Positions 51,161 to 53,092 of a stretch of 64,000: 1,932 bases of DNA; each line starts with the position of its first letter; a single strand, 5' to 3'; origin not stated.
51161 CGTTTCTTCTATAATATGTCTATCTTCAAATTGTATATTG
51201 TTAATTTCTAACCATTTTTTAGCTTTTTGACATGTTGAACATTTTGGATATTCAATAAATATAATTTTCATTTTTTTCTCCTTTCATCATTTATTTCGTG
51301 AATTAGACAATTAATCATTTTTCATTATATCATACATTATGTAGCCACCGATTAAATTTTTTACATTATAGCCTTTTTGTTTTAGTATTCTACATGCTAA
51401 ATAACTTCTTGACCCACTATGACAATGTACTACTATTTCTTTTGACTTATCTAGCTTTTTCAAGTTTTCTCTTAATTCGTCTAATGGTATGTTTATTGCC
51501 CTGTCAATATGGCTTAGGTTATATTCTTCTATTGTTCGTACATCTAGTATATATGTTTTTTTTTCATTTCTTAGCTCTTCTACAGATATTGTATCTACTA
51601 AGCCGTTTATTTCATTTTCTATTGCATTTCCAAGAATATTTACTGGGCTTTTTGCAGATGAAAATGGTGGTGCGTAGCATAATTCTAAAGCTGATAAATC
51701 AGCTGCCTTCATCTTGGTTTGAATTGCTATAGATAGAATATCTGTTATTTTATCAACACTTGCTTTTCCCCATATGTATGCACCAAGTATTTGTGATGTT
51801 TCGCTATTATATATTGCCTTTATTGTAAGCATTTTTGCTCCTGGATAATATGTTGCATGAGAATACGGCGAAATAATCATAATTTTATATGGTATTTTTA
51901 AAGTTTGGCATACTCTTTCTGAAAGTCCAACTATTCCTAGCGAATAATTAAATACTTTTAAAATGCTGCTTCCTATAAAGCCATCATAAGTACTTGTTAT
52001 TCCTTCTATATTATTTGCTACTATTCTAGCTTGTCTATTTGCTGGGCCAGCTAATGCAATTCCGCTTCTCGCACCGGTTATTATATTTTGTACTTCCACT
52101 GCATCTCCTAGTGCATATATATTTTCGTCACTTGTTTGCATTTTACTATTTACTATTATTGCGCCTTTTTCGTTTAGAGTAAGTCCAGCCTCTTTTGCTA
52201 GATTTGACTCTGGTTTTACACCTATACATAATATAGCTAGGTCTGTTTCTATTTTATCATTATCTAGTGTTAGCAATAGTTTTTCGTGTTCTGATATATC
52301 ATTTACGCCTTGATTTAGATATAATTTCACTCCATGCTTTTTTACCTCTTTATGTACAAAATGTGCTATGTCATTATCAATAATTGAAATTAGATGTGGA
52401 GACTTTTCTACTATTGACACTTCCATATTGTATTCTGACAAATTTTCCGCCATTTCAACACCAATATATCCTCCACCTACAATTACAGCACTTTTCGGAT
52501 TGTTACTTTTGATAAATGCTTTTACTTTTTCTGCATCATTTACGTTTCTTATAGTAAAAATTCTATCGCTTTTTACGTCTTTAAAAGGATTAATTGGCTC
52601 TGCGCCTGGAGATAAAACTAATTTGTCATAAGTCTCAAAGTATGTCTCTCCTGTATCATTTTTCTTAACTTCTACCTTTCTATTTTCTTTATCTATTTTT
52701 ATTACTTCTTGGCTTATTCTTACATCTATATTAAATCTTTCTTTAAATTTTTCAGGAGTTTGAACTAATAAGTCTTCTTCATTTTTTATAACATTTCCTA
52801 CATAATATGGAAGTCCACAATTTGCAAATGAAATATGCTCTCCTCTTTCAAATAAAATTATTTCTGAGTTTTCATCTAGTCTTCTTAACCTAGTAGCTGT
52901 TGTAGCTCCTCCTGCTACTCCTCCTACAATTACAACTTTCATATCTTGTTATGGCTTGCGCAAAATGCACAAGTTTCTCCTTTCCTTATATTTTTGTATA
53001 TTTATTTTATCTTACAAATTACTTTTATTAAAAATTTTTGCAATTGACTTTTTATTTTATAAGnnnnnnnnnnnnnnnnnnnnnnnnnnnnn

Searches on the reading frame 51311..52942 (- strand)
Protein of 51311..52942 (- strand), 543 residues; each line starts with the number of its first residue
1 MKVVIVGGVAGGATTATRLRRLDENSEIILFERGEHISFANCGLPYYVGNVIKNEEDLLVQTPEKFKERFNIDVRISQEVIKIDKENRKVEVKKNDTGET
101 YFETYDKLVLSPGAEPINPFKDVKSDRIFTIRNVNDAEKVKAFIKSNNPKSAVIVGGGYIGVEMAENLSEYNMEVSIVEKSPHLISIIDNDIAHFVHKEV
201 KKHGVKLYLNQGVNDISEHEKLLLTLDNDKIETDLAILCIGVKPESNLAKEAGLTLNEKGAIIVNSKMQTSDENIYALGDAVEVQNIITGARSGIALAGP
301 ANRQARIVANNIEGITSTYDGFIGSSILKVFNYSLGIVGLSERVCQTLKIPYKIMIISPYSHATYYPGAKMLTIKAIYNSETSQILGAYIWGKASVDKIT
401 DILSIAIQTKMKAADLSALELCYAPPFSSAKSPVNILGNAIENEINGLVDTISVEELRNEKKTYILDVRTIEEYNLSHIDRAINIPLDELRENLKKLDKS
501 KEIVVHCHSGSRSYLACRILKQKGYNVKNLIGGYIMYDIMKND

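Call 79: search_protein_families(library=pfam, proteins=[window:51311-52942:-], max_evalue=0.001)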
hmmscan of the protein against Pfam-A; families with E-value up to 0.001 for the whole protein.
window:51311-52942:- (543 aa): 11 families
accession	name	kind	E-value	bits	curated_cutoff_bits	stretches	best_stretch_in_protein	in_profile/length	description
PF07992.20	Pyr_redox_2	-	1.3e-62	212.3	26.1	1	1-298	1-284/291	Pyridine nucleotide-disulphide oxidoreductase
PF00581.25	Rhodanese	-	1e-19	71.3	22.2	1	455-534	6-96/102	Rhodanese-like domain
PF00070.33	Pyr_redox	-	7.7e-19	68.4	22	1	152-221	2-71/82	Pyridine nucleotide-disulphide oxidoreductase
PF13738.12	Pyr_redox_3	-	4.4e-14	52.9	30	1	141-279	157-305/305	Pyridine nucleotide-disulphide oxidoreductase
PF02852.28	Pyr_redox_dim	-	1.9e-11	44.6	25.3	1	328-430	4-105/110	Pyridine nucleotide-disulphide oxidoreductase, dimerisation domain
PF13450.12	NAD_binding_8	-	3.6e-08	34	21.9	0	5-38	1-32/68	NAD(P)-binding Rossmann-like domain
PF01266.30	DAO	-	7.2e-08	32.8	27.9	0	152-182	2-32/353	FAD dependent oxidoreductase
PF13454.12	NAD_binding_9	-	8.5e-06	26.3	21.8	0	153-183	1-35/155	FAD-NAD(P)-binding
PF06690.17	HcgC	-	2e-05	24.7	31.4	1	136-295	28-157/248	FeGP cofactor biosynthesis protein, methyltransferase HcgC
PF03486.20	HI0933_like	-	2.4e-05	24.3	50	0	191-244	110-166/244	HI0933-like protein Rossmann domain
PF02254.24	TrkA_N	-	0.00022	22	23.8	0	153-200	2-49/116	TrkA-N domain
